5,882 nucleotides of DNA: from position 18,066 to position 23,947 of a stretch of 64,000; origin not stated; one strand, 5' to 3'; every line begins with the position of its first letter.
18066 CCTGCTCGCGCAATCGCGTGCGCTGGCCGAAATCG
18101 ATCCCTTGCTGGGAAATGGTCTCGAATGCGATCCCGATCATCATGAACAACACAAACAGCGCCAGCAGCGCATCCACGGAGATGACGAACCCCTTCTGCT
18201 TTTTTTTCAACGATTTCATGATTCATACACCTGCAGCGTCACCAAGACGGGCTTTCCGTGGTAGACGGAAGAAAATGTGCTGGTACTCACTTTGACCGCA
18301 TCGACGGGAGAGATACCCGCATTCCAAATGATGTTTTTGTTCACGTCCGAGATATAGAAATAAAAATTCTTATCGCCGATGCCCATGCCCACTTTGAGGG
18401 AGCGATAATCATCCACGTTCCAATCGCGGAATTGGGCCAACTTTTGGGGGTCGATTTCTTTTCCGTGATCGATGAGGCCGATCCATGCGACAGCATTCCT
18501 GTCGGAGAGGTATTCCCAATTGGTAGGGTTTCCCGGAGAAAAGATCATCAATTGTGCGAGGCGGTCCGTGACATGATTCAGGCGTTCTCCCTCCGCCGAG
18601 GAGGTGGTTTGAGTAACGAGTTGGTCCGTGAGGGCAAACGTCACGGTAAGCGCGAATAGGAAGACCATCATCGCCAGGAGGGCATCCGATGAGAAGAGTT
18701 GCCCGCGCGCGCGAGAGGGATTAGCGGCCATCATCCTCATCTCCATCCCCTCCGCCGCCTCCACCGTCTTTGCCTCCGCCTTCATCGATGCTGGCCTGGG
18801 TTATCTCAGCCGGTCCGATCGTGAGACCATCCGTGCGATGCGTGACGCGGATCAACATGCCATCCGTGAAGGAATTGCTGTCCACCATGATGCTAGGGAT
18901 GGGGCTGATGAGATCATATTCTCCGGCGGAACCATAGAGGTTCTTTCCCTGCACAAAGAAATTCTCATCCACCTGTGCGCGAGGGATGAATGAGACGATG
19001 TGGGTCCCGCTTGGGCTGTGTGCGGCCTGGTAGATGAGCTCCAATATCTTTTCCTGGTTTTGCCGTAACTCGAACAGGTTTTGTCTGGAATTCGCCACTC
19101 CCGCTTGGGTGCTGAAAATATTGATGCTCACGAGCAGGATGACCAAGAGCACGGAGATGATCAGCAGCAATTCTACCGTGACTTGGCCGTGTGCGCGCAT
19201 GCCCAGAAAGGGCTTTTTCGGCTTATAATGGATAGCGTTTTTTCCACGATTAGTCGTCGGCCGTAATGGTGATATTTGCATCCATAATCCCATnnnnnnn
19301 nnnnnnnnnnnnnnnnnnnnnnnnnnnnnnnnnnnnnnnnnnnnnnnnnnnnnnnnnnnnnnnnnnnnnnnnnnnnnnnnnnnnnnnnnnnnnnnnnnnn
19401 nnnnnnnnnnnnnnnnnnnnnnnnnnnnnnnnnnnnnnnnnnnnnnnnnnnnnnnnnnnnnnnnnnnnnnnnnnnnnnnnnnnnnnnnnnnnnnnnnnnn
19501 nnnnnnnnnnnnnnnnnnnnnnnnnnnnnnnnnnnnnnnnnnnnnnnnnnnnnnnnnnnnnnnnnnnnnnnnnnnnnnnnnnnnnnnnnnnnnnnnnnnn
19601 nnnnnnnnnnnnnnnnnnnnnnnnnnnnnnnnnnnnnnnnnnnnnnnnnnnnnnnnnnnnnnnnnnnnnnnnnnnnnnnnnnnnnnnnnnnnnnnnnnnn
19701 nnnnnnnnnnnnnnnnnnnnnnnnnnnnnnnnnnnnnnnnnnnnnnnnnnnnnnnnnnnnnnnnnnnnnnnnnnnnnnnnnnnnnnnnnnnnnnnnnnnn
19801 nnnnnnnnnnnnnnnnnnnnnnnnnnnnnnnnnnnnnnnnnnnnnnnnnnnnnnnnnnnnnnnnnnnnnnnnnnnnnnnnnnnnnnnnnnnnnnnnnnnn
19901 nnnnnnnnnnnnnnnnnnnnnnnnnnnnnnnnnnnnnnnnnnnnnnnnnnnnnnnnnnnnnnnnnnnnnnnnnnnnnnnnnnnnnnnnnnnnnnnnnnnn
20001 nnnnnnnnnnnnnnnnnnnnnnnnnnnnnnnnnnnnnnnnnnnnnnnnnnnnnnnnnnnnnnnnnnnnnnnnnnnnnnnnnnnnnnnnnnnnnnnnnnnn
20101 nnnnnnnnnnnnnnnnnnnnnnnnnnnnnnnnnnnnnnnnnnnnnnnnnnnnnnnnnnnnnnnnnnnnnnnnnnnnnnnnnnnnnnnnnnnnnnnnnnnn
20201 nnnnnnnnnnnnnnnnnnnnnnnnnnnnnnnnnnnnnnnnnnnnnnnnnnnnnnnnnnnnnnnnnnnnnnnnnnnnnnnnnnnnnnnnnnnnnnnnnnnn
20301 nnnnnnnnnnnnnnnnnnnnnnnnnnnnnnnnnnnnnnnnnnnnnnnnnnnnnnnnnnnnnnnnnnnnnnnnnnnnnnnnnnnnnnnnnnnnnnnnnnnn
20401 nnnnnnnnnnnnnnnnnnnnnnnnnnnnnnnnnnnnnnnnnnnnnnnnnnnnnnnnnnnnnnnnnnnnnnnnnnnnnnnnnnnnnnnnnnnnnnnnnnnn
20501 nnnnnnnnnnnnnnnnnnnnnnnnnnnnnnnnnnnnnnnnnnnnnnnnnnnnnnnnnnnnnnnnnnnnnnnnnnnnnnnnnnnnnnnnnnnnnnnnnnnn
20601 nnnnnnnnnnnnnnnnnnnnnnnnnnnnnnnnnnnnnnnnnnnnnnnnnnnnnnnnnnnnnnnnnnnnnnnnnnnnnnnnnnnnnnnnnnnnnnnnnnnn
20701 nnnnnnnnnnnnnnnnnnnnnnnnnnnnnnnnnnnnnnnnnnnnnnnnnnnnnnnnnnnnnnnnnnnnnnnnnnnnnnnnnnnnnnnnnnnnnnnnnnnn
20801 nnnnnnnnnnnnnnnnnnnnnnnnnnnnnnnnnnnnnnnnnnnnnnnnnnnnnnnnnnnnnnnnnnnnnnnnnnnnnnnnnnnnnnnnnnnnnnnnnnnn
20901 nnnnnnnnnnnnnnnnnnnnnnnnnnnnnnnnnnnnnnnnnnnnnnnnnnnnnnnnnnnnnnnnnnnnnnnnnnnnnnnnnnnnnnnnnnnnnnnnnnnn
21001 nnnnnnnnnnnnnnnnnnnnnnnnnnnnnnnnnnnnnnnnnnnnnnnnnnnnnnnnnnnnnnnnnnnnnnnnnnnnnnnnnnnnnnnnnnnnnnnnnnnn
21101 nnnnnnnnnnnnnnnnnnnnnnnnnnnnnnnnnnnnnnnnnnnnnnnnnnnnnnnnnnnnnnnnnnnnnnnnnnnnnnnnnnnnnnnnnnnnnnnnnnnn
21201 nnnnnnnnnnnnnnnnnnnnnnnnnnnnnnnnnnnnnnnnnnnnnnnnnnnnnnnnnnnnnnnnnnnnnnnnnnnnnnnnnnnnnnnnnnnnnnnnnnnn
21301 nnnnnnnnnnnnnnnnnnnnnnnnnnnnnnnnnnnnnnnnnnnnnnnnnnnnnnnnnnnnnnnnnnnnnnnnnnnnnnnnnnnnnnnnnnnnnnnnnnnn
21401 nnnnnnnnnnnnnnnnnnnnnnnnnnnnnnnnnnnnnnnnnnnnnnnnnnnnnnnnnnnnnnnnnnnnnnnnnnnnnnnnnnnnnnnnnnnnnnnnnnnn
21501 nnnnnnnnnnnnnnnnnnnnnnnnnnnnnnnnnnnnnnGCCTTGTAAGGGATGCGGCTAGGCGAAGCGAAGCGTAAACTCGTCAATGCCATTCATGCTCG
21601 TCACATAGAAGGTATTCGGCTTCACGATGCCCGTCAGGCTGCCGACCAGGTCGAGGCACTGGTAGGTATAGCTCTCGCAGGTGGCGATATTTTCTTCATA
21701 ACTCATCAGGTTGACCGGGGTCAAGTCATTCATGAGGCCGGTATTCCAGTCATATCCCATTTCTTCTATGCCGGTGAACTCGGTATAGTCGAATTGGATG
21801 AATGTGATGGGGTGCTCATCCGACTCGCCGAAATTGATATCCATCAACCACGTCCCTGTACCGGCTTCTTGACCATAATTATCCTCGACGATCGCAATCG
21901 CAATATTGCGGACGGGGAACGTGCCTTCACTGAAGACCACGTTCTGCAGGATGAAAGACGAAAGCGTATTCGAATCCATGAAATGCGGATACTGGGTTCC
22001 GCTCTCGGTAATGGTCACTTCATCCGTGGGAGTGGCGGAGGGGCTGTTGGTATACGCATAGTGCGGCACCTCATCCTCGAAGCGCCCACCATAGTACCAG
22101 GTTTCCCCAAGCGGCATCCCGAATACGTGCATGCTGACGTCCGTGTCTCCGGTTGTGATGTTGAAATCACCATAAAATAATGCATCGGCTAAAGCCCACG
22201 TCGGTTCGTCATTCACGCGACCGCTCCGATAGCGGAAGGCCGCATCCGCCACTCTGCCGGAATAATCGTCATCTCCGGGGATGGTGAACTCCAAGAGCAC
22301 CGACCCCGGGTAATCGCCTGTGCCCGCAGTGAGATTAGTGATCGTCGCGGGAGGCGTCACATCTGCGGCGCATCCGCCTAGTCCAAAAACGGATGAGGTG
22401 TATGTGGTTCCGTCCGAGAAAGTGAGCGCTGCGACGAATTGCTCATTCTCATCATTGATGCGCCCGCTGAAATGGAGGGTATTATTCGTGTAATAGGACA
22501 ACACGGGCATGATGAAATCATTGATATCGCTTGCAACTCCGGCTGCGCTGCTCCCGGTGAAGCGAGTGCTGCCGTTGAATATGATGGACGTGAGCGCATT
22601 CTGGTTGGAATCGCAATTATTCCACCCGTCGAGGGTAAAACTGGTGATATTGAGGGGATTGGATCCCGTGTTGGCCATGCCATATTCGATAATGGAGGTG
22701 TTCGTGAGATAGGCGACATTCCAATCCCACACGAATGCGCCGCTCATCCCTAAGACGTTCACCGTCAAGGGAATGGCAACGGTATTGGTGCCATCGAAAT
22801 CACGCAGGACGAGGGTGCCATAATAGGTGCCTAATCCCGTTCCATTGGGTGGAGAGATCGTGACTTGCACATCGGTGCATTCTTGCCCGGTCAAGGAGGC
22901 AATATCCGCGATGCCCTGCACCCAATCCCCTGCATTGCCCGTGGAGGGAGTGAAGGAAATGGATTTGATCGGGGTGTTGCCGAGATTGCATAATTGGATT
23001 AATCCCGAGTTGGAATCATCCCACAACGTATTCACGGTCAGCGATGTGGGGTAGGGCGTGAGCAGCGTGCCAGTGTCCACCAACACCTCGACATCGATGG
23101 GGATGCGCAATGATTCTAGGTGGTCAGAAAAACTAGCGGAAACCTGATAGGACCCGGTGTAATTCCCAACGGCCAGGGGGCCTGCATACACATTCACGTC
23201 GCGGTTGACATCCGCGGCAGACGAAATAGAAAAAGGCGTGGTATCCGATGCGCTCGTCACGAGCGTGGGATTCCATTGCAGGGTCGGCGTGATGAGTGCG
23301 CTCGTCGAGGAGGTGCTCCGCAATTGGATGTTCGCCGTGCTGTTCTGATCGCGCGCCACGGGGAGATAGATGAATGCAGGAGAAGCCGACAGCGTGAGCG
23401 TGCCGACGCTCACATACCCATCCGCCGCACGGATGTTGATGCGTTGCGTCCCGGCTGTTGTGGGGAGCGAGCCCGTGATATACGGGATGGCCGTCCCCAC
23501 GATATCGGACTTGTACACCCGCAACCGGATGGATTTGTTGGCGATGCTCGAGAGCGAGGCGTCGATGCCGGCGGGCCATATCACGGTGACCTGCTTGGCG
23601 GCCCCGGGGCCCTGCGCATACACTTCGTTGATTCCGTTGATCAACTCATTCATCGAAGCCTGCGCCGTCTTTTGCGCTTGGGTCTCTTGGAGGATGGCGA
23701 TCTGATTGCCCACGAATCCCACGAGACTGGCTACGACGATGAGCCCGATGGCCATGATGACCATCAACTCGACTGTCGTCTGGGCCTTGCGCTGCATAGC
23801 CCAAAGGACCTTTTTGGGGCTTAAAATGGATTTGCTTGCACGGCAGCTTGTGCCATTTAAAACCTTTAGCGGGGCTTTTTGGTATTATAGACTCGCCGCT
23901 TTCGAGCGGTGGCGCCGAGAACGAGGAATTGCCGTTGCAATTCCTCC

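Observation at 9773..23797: Large archaeal type IV pilus (adhesion-pilus-like, non-archaellum) locus with nine pilin-like genes and no prepilin peptidase in the window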

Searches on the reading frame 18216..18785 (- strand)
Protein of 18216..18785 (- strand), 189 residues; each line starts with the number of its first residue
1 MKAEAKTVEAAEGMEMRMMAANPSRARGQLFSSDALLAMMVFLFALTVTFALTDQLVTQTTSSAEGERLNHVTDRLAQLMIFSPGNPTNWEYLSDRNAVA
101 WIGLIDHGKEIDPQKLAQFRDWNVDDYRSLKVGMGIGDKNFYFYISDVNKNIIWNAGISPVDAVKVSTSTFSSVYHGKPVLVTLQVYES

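Call 4: search_protein_families(library=pfam, max_evalue=0.1, proteins=[window:18216-18785:-])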
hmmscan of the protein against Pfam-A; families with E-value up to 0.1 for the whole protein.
window:18216-18785:- (189 aa): 1 family
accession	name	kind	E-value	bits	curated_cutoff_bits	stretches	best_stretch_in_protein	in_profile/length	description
PF23958.1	DUF7287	-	0.00028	21.9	27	1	26-88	2-64/157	Family of unknown function (DUF7287)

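Call 30: search_protein_families(library=ncbifam, max_evalue=0.01, proteins=[window:18216-18785:-])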
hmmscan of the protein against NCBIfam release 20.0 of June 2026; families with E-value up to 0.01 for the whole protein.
window:18216-18785:- (189 aa): 0 families

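Call 64: search_protein_families(library=pfam, alignment_id=A3, max_evalue=0.05)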
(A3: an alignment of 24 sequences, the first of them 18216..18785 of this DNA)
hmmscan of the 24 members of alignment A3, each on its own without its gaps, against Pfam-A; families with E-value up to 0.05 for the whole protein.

A. member 1, window:18216-18785:- (189 aa): 1 family
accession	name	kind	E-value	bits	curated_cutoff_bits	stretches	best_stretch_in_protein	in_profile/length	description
PF23958.1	DUF7287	-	0.00028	21.9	27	1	26-88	2-64/157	Family of unknown function (DUF7287)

B. families by the number of members that match (of 24 scanned): 5 families
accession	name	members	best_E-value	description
PF04021.17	Class_IIIsignal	4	9.5e-05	Class III signal peptide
PF23958.1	DUF7287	3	0.00028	Family of unknown function (DUF7287)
PF03071.21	GNT-I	1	0.013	GNT-I family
PF07811.17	TadE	1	0.016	TadE-like protein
PF25258.1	DUF7859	1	0.027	Family of unknown function (DUF7859)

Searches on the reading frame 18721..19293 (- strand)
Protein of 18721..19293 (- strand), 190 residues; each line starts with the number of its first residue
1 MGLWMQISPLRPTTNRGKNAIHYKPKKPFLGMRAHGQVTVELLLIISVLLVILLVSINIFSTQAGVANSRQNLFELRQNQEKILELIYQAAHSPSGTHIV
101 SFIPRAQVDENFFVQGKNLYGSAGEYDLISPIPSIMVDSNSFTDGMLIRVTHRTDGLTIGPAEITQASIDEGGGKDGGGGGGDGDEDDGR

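Call 4: search_protein_families(library=pfam, max_evalue=0.1, proteins=[window:18721-19293:-])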
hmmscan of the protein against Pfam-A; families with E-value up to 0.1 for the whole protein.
window:18721-19293:- (190 aa): 1 family
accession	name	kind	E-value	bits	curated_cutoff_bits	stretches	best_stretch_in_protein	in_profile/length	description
PF04021.17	Class_IIIsignal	-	0.0042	17.4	23.7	1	36-60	3-27/27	Class III signal peptide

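Call 30: search_protein_families(library=ncbifam, max_evalue=0.01, proteins=[window:18721-19293:-])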
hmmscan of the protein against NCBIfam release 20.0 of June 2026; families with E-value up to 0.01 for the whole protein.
window:18721-19293:- (190 aa): 0 families

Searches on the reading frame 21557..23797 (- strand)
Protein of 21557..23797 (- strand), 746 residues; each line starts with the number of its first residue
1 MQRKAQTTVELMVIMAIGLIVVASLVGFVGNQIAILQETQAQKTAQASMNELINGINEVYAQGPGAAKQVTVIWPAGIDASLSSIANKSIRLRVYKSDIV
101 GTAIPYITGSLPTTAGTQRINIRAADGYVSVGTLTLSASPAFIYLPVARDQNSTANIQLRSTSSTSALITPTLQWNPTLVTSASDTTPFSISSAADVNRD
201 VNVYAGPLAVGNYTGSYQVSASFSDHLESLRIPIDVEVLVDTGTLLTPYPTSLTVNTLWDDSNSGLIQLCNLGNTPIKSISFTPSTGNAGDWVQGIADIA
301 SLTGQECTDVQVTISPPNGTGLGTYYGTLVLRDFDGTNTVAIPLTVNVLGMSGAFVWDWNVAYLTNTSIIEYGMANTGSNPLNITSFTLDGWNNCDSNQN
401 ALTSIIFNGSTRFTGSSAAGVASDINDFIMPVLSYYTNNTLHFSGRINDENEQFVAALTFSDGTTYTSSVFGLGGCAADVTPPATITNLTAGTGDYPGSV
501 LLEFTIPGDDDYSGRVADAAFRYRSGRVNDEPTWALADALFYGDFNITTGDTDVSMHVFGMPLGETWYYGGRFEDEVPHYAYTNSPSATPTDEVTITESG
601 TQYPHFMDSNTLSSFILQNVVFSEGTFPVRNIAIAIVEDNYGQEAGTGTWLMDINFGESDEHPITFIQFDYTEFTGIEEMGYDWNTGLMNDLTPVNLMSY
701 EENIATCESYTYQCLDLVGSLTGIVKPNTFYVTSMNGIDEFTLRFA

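Call 4: search_protein_families(library=pfam, max_evalue=0.1, proteins=[window:21557-23797:-])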
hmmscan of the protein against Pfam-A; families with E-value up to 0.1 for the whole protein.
window:21557-23797:- (746 aa): 0 families

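Call 39: find_homologous_proteins(query=window:21557-23797:-, max_evalue=0.00001)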
Query window:21557-23797:- (746 aa): 12 proteins with E <= 0.00001 among 8000 candidates.
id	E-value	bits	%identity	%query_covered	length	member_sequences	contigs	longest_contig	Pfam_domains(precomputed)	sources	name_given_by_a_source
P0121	0.0e+0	1672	100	100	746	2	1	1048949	-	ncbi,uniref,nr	ncbi:MAG: hypothetical protein IPJ89_03180 [Candidatus Iainarchaeum archaeon]|uniref:Uncharacterized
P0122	0.0e+0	1155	72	100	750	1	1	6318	-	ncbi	-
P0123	0.0e+0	1115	68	100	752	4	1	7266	-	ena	-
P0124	0.0e+0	1113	68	100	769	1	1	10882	-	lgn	-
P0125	5.4e-231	787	50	100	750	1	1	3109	-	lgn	-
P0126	1.0e-140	488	45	71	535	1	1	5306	-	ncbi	-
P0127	3.0e-129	451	37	91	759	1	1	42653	-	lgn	-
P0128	6.4e-129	449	35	100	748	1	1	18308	-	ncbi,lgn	-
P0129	3.2e-123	431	39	79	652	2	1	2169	-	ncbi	ncbi:MAG: hypothetical protein AABY11_00290, partial [archaeon]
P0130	1.2e-122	429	37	93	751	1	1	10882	-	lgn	-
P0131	2.7e-113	398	38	77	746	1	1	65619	-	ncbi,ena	-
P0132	1.1e-9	55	29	19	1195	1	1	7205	PF19190.7,PF22076.3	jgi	jgi:hypothetical protein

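Call 41: find_encoding_contigs(protein=P0121, flank=1000, max_places=1)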
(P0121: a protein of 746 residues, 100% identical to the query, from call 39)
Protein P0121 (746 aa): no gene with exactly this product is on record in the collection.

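Call 53: predict_structure(alignment_id=A1)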
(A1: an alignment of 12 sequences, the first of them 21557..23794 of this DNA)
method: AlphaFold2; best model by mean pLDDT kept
length: 745 residues; sequences in the alignment: 12
mean_pLDDT: 80.9   pTM: 0.41
mean pLDDT of the five models: 80.9, 78.7, 77.7, 77.5, 76.8
residues with pLDDT >= 90: 192; 70-90: 428; 50-70: 81; < 50: 44
segments of 3 or more residues with pLDDT < 50: 1-3, 659-662, 674-687, 699-719
pLDDT, mean of each block of 10 residues (from residue 1): 54 73 75 85 92 92 77 88 90 91 91 88 81 82 81 87 87 89 89 80 85 88 90 80 77 79 88 87 79 86 91 79 80 79 84 87 86 86 90 78 93 90 85 90 80 90 87 61 87 88 80 76 93 91 77 87 89 81 93 88 79 80 80 86 74 65 59 48 44 58 42 47 79 89 85
secondary structure, 60 per line:
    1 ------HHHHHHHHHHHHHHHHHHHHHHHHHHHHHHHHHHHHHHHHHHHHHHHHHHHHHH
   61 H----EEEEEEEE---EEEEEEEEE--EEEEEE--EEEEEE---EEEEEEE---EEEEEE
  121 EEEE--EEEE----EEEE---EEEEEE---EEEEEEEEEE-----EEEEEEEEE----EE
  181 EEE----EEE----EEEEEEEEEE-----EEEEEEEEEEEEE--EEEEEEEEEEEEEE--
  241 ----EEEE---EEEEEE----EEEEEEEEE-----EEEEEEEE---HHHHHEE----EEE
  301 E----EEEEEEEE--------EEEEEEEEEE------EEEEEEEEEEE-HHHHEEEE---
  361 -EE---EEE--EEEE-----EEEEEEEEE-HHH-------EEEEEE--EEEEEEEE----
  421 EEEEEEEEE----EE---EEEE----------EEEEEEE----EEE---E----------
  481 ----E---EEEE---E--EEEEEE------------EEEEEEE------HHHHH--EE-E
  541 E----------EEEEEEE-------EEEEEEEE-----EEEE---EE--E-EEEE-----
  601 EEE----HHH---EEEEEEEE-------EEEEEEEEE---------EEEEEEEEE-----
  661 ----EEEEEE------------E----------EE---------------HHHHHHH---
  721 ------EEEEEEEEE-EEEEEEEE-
elements in order (helices of 4 or more, strands of 3 or more residues): H7-61 E66-73 E77-85 E88-93 E96-101 E105-111 E115-124 E127-130 E135-138 E142-147 E151-160 E166-174 E179-183 E188-190 E195-204 E210-222 E225-238 E245-248 E252-257 E262-270 E276-283 H287-291 E298-301 E306-313 E322-331 E338-348 H350-353 E354-357 E367-369 E372-375 E381-389 E401-406 E409-416 E421-429 E439-442 E453-459 E464-466 E489-492 E499-504 E517-523 H530-534 E552-558 E566-573 E579-582 E592-595 E601-603 E614-621 E629-637 E647-655 E665-670 H711-717 E727-735 E737-744

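Call 57: fold_search(model_id=the predicted structure, library=pdb)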
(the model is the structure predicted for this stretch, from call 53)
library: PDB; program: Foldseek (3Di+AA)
matches with E <= 10: 1943; with E <= 0.001: 283
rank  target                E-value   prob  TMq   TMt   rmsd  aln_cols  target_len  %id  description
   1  9ijj_C                3.8e-17  1.00  0.14  0.12  30.4       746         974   10  In situ structure of the central apparatus in mouse sperm axoneme. (released 2025-06-04)
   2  9ijj_4J               2.9e-15  1.00  0.19  0.19  32.8       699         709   10  In situ structure of the central apparatus in mouse sperm axoneme. (released 2025-06-04)
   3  7som_D                9.3e-15  1.00  0.13  0.07  45.2       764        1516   10  Ciliary C2 central pair apparatus isolated from Chlamydomonas reinhardtii (released 2022-04-13)
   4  7sqc_2B               1.2e-14  1.00  0.17  0.17  38.7       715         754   11  Ciliary C1 central pair apparatus isolated from Chlamydomonas reinhardtii (released 2022-04-13)
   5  7sqc_O0               1.2e-14  1.00  0.15  0.11  58.4       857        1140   10  Ciliary C1 central pair apparatus isolated from Chlamydomonas reinhardtii (released 2022-04-13)
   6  9ijj_P                1.3e-14  1.00  0.14  0.16  30.8       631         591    9  In situ structure of the central apparatus in mouse sperm axoneme. (released 2025-06-04)
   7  9ijj_E                1.9e-14  1.00  0.17  0.21  21.6       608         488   11  In situ structure of the central apparatus in mouse sperm axoneme. (released 2025-06-04)
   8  9ijj_h                2.1e-14  1.00  0.15  0.09  35.6       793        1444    9  In situ structure of the central apparatus in mouse sperm axoneme. (released 2025-06-04)
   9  7sqc_2A               2.2e-14  1.00  0.17  0.17  38.2       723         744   10  Ciliary C1 central pair apparatus isolated from Chlamydomonas reinhardtii (released 2022-04-13)
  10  9ijj_4H               4.7e-14  1.00  0.16  0.04  37.6       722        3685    8  In situ structure of the central apparatus in mouse sperm axoneme. (released 2025-06-04)
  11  9ijj_4G               8.2e-14  1.00  0.20  0.05  32.7       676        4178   12  In situ structure of the central apparatus in mouse sperm axoneme. (released 2025-06-04)
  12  9ijj_4I               9.8e-14  1.00  0.15  0.04  37.8       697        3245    9  In situ structure of the central apparatus in mouse sperm axoneme. (released 2025-06-04)
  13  9ijj_4K               4.7e-13  1.00  0.16  0.24  21.9       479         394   11  In situ structure of the central apparatus in mouse sperm axoneme. (released 2025-06-04)
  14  7sqc_F1               1.1e-12  1.00  0.13  0.19  23.9       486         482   12  Ciliary C1 central pair apparatus isolated from Chlamydomonas reinhardtii (released 2022-04-13)
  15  7sqc_T1               1.7e-12  1.00  0.18  0.22  23.2       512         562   11  Ciliary C1 central pair apparatus isolated from Chlamydomonas reinhardtii (released 2022-04-13)
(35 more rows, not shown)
